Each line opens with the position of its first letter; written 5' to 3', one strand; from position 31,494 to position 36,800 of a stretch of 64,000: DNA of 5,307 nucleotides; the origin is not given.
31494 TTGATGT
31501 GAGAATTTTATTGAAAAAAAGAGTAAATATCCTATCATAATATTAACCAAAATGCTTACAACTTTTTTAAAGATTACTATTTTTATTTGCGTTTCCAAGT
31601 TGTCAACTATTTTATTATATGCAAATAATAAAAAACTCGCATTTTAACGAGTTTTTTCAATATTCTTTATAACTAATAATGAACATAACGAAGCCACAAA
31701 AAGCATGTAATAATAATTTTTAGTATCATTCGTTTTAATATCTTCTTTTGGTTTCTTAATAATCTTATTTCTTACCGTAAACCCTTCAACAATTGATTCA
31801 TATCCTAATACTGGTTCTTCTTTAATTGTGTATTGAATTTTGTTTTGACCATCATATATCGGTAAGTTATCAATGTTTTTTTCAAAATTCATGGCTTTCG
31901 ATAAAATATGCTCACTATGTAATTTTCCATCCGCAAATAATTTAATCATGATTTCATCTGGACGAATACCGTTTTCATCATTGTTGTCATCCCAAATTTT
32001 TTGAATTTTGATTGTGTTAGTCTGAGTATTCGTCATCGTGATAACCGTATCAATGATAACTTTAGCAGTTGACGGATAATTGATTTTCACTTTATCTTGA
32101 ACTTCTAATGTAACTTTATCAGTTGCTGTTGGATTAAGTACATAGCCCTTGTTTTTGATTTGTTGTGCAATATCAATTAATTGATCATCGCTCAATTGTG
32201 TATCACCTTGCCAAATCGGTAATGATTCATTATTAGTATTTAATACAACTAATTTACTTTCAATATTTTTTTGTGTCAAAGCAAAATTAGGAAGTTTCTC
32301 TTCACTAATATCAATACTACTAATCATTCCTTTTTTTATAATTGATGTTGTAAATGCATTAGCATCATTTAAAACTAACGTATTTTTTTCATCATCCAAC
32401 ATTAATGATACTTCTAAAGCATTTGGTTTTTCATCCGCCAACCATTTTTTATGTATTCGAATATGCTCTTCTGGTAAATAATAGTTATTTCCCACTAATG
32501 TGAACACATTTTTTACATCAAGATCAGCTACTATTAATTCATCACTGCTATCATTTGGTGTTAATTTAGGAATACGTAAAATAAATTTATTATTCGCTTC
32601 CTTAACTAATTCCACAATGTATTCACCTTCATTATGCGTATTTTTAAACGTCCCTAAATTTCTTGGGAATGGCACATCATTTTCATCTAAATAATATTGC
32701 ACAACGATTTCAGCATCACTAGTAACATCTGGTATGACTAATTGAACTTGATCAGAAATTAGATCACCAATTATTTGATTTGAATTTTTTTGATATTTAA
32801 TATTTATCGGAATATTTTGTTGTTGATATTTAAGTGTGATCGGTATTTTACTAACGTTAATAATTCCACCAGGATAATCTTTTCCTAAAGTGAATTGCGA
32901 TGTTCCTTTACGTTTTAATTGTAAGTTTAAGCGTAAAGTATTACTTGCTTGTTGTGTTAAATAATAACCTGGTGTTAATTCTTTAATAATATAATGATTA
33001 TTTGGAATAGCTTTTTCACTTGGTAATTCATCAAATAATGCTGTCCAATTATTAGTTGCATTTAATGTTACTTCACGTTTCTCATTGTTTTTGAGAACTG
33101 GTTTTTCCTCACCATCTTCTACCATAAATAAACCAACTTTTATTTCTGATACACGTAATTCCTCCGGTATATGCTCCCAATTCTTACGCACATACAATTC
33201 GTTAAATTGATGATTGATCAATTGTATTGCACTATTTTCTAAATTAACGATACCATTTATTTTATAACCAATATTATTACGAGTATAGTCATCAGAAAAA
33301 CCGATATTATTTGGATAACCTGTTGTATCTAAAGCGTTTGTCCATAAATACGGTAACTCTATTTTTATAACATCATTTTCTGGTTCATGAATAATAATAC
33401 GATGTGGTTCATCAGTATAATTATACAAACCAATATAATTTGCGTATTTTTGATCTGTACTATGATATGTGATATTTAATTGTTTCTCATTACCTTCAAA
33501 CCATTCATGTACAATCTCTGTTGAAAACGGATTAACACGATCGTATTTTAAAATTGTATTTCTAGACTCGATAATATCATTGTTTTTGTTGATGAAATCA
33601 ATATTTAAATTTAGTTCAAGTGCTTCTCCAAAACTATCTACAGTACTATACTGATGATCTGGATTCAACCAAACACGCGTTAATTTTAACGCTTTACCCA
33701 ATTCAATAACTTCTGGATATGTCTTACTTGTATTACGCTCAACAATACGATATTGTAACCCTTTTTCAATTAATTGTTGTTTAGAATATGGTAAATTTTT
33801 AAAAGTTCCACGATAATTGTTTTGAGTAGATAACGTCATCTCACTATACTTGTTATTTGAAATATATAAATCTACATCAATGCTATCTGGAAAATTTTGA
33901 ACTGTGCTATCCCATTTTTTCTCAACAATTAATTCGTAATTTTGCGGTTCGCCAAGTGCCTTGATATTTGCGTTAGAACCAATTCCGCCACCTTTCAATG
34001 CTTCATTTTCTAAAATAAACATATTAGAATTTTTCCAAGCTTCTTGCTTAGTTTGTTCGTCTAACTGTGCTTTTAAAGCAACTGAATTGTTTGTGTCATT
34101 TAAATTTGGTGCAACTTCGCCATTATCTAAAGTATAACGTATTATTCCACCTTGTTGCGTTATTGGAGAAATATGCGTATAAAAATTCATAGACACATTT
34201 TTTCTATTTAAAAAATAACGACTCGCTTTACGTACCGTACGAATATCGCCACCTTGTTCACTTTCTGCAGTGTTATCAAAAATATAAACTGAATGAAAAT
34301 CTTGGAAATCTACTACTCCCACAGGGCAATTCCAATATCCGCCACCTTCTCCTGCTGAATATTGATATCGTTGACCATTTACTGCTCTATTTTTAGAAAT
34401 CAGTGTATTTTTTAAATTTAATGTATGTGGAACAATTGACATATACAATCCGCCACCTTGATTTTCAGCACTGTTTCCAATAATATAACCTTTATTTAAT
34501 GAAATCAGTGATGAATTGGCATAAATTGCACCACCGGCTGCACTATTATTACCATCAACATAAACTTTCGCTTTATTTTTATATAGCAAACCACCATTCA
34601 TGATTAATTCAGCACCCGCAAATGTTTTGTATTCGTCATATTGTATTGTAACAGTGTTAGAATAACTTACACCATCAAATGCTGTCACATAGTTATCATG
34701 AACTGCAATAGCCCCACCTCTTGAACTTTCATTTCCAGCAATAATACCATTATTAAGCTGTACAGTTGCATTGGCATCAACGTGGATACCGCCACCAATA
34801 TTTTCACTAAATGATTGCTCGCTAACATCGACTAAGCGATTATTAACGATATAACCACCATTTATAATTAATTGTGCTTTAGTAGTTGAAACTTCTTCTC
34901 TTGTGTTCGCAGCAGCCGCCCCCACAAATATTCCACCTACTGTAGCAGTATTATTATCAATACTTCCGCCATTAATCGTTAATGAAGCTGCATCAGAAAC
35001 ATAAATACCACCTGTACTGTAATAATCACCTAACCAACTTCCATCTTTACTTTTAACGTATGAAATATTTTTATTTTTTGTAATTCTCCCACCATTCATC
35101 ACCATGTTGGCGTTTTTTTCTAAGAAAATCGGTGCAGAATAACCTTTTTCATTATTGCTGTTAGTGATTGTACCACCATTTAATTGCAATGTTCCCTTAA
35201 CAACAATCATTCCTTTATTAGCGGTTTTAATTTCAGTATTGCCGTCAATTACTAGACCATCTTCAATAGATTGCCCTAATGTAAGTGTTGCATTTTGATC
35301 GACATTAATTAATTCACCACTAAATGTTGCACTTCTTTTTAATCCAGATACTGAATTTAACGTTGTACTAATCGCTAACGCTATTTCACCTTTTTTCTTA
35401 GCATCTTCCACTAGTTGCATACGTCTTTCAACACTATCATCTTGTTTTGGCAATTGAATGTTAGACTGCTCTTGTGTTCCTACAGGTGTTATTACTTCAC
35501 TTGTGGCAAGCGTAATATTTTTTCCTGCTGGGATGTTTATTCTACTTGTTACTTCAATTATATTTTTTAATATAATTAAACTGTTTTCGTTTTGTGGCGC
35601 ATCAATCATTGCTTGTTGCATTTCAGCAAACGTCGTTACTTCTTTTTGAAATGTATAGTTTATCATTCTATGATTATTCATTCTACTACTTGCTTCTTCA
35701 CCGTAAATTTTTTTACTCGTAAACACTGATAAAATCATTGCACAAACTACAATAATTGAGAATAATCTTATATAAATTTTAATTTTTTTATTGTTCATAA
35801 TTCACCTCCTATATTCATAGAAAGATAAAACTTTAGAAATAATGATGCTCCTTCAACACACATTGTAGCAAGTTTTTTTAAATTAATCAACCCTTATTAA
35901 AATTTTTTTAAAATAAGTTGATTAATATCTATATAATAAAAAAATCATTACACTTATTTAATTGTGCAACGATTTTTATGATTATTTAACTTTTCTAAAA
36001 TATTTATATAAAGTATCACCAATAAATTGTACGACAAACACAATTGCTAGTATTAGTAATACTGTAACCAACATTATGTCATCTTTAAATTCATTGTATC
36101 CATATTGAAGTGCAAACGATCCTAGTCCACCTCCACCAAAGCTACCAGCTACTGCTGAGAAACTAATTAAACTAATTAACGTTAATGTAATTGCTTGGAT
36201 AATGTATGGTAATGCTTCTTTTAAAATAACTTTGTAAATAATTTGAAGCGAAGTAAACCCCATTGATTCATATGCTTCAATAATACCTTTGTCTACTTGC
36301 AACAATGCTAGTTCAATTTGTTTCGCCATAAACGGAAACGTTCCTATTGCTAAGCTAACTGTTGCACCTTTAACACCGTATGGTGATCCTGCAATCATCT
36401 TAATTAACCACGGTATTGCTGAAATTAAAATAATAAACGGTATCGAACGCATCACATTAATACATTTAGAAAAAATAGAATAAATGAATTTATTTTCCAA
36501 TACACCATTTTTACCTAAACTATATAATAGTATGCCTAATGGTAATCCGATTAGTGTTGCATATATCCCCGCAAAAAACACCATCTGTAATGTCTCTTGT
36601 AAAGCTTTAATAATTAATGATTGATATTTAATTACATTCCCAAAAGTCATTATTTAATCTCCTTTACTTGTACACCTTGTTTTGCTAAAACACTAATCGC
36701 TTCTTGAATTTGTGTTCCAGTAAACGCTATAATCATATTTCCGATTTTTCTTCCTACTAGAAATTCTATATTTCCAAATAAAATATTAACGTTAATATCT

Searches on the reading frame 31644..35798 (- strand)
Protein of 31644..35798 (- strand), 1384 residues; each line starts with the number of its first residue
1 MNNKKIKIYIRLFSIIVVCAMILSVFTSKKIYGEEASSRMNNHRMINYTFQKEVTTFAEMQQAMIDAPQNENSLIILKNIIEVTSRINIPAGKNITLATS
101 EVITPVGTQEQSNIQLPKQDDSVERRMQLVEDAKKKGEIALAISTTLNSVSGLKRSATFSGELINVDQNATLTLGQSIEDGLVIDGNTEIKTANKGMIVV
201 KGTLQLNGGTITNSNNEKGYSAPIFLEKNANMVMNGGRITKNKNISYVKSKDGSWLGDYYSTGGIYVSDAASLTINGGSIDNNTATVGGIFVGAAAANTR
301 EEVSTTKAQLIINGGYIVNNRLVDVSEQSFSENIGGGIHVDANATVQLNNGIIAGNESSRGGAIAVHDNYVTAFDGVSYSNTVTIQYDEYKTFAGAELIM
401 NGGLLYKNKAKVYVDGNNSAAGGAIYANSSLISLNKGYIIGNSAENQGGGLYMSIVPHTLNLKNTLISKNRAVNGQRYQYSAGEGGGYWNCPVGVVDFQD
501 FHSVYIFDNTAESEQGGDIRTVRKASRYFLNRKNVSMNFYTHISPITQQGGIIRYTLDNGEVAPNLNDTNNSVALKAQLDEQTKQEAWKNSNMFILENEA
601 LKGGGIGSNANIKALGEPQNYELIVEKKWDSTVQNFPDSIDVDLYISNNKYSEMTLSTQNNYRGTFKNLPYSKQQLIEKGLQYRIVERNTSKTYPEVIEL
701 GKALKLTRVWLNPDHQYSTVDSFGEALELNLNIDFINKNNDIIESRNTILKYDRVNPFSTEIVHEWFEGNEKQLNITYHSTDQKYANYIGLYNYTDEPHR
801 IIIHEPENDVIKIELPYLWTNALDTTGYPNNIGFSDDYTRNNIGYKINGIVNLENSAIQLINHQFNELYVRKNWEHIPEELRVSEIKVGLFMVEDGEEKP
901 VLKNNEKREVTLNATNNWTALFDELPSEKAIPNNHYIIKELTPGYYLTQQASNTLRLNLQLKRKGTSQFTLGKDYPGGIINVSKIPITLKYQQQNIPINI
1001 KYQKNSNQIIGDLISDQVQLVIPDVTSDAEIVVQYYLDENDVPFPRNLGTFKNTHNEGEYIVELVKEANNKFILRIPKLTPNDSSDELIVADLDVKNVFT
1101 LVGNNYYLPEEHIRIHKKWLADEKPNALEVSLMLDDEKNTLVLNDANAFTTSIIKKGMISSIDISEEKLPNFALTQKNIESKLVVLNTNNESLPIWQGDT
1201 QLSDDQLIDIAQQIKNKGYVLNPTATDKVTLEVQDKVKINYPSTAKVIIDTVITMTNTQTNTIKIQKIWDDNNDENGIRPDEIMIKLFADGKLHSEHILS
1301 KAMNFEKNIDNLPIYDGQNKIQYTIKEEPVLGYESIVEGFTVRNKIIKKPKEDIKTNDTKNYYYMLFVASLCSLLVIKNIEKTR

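Call 3: search_protein_families(library=ncbifam, proteins=[window:31644-35798:-])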
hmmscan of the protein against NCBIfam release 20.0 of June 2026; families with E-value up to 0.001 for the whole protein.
window:31644-35798:- (1384 aa): 0 families

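Call 4: search_protein_families(library=pfam, proteins=[window:31644-35798:-])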
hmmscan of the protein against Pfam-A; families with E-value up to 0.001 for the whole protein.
window:31644-35798:- (1384 aa): 1 family
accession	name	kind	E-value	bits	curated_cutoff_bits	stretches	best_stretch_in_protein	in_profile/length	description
PF05738.19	Cna_B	-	1.5e-34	118.7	22.3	3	1263-1345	1-87/87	Cna protein B-type domain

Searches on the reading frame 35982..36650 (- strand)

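Call 70: search_protein_families(library=pfam, proteins=[window:35982-36650:-])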
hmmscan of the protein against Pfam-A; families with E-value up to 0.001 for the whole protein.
window:35982-36650:- (222 aa): 1 family
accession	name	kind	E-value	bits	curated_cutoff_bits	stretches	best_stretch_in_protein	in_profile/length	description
PF00528.27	BPD_transp_1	-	1.6e-18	67.6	26.4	1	35-218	1-178/184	Binding-protein-dependent transport system inner membrane component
